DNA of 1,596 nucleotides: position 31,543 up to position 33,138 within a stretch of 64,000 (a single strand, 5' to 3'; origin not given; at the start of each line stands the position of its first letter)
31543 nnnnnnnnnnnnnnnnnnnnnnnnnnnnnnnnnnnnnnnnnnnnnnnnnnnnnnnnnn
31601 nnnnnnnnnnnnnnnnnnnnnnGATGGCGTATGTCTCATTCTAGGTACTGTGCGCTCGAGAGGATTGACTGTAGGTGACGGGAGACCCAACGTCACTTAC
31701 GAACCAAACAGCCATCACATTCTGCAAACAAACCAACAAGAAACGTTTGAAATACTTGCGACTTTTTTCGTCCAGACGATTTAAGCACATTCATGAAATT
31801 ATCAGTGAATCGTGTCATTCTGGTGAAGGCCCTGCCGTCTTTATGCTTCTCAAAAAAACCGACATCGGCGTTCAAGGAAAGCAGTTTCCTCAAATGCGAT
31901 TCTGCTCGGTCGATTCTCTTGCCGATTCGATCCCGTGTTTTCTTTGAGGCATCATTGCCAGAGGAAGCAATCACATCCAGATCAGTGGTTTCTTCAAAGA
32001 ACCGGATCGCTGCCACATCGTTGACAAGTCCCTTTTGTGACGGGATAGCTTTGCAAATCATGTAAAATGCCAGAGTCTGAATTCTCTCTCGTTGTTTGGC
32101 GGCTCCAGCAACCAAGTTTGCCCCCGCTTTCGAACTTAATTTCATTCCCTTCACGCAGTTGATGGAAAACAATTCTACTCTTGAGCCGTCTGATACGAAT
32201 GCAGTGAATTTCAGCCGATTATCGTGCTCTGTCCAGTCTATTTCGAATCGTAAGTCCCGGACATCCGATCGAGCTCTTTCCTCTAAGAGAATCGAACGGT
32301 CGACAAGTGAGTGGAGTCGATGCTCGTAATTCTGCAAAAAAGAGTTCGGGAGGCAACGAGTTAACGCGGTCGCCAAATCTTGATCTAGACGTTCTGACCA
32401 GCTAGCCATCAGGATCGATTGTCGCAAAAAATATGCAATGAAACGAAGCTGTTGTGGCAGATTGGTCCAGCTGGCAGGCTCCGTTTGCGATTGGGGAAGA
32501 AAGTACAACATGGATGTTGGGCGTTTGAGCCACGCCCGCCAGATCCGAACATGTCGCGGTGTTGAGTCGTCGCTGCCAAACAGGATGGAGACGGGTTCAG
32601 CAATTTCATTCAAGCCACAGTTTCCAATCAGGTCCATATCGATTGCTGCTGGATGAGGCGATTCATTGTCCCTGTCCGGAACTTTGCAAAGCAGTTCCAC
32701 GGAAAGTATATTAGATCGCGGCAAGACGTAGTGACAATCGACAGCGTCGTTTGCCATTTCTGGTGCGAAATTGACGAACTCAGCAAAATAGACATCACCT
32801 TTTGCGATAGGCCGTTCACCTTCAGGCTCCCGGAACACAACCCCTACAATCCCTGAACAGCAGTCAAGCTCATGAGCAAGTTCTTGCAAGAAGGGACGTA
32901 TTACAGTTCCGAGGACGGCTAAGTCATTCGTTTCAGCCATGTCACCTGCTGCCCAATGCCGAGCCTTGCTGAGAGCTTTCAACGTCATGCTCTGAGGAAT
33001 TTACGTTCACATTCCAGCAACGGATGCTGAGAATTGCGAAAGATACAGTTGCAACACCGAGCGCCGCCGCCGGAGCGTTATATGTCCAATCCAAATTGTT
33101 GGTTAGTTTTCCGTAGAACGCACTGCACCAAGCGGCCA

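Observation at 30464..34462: AT-richer four-gene operon: SSS-like transporter, orphan 415-aa protein, cyclodipeptide-synthase-like enzyme, GNAT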

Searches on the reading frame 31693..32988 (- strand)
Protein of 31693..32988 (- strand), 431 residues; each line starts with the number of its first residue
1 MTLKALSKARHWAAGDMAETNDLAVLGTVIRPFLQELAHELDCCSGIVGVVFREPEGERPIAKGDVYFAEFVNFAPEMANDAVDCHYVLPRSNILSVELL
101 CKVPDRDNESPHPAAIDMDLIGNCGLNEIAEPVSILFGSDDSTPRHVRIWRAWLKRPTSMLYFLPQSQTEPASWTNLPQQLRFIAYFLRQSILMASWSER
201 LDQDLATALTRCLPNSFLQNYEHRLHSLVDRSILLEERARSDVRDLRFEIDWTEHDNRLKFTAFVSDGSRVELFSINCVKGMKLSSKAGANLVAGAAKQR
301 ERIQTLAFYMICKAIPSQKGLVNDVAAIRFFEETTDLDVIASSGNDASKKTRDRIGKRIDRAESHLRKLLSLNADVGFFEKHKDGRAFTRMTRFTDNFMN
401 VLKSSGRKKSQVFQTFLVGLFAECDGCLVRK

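Call 3: search_protein_families(library=pfam, proteins=[window:31693-32988:-], max_evalue=1)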
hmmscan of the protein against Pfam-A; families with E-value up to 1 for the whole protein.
window:31693-32988:- (431 aa): 1 family
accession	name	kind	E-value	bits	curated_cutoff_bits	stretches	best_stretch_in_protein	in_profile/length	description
PF00664.28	ABC_membrane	-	0.016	15.3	28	1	372-420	85-133/274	ABC transporter transmembrane region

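Call 4: search_protein_families(library=ncbifam, proteins=[window:31693-32988:-], max_evalue=1)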
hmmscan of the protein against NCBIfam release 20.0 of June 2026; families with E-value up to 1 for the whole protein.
window:31693-32988:- (431 aa): 0 families

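Call 8: find_homologous_proteins(query=window:31693-32940:-, max_evalue=0.01)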
Query window:31693-32940:-: 6360 candidates shared short words with the query, none scored E <= 0.01.

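Call 45: search_solved_structures(query=A3, max_evalue=10, show_alignments=0)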
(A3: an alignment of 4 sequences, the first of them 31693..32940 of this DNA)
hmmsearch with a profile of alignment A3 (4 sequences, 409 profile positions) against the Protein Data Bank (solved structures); distinct sequences matched with E-value up to 10: 2.
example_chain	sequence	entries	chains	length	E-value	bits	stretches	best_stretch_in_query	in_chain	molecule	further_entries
7pkt_O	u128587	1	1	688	0.067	15.4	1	116-207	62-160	mL115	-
6tut_R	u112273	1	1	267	0.6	12.3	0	255-301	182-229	Repressor of RNA polymerase III transcription MAF1,Repressor of RNA polymerase III transcr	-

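Call 47: search_protein_families(library=padloc, proteins=[window:31693-32940:-], max_evalue=0.1)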
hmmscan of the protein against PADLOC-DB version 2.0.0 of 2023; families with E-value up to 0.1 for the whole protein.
window:31693-32940:- (415 aa): 0 families

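Call 56: predict_structure(protein=window:31693-32940:-)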
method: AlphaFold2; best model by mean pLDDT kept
length: 415 residues; sequences in the alignment: 1
mean_pLDDT: 39.2   pTM: 0.28
mean pLDDT of the five models: 39.2, 36.8, 32.4, 31.8, 30.2
residues with pLDDT >= 90: 0; 70-90: 0; 50-70: 51; < 50: 364
segments of 3 or more residues with pLDDT < 50: 1-153, 160-165, 167-169, 171-181, 190-234, 247-250, 255-330, 353-367, 369-372, 377-379, 388-415
pLDDT, mean of each block of 10 residues (from residue 1): 30 41 37 38 32 33 27 31 36 32 34 38 34 33 31 50 48 39 49 44 35 33 36 49 50 48 41 36 34 31 32 39 40 55 52 45 45 49 50 42 38 29
secondary structure, 60 per line:
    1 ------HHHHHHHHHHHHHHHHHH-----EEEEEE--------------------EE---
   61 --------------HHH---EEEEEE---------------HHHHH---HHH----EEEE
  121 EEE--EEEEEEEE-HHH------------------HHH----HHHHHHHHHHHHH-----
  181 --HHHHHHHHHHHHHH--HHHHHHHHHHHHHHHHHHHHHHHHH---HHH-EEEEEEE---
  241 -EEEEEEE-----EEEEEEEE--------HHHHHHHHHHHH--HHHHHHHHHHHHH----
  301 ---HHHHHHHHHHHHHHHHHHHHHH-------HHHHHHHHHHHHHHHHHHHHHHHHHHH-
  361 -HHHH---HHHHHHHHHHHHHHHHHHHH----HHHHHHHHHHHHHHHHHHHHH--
elements in order: H7-24 E30-35 E81-86 H102-106 E117-123 E126-133 H163-175 H183-196 H199-223 E231-237 E242-248 E254-261 H270-281 H284-296 H304-325 H333-359 H362-365 H369-388 H393-413

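Call 80: search_solved_structures(query=A6, max_evalue=10, show_alignments=0)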
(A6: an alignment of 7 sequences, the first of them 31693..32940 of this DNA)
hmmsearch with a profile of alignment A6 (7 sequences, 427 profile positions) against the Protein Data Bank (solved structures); distinct sequences matched with E-value up to 10: 1.
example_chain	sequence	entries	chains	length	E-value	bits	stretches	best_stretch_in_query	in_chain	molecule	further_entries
7pkt_O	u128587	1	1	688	0.0073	18.6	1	120-213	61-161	mL115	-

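Call 81: search_protein_families(library=pfam, alignment_id=A6, max_evalue=1)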
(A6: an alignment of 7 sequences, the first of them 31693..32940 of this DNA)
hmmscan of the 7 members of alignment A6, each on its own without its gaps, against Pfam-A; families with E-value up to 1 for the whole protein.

A. member 1, window:31693-32940:- (415 aa): 1 family
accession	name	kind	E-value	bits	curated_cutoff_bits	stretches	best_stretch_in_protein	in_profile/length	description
PF00664.28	ABC_membrane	-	0.015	15.4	28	1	356-404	85-133/274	ABC transporter transmembrane region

B. families by the number of members that match (of 7 scanned): 2 families
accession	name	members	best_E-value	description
PF13305.11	TetR_C_33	1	0.0098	Tetracyclin repressor-like, C-terminal domain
PF00664.28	ABC_membrane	1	0.015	ABC transporter transmembrane region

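Call 90: search_protein_families(library=phrogs, proteins=[window:31693-32940:-], max_evalue=0.01)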
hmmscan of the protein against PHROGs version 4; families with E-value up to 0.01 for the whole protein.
window:31693-32940:- (415 aa): 0 families
